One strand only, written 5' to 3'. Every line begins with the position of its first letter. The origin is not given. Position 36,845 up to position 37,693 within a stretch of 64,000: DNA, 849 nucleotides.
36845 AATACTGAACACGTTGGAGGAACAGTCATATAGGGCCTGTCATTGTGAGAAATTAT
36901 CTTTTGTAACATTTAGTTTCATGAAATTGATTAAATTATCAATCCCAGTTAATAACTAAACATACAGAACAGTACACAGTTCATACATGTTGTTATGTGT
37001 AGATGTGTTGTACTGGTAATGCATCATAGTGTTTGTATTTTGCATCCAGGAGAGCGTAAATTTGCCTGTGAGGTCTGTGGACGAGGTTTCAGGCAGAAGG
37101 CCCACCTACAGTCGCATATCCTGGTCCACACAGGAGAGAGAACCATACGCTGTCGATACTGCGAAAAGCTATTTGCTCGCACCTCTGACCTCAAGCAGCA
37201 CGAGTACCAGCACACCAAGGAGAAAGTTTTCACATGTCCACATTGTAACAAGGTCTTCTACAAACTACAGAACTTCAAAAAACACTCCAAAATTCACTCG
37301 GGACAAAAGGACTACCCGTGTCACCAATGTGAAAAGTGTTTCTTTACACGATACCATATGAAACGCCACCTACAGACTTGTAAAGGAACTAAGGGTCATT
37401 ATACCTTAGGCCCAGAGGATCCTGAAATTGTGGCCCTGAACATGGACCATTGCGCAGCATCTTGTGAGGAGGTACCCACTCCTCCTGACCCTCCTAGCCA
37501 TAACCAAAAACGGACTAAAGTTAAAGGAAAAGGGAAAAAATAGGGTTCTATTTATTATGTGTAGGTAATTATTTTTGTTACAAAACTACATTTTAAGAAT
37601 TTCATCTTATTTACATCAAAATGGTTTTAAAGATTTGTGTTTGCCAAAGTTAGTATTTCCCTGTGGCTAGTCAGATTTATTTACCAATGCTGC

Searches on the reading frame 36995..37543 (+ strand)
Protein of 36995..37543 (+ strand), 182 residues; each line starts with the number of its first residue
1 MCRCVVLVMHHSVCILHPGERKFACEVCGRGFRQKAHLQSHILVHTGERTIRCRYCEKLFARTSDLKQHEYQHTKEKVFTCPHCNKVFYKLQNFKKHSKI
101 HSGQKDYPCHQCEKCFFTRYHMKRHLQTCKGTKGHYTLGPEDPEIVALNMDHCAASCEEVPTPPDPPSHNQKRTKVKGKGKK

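Call 83: search_protein_families(library=pfam, proteins=[window:36995-37543:+])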
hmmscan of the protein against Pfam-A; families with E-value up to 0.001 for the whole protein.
window:36995-37543:+ (182 aa): 3 families
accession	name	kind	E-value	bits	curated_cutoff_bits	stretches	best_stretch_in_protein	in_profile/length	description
PF13465.12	zf-H2C2_2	-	7.3e-20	70.5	40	3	37-62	1-26/26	Zinc-finger double domain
PF00096.32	zf-C2H2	-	4e-17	62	25.2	2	23-45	1-23/23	Zinc finger, C2H2 type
PF13894.12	zf-C2H2_4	-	1.1e-12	47.9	27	1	23-45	1-23/24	C2H2-type zinc finger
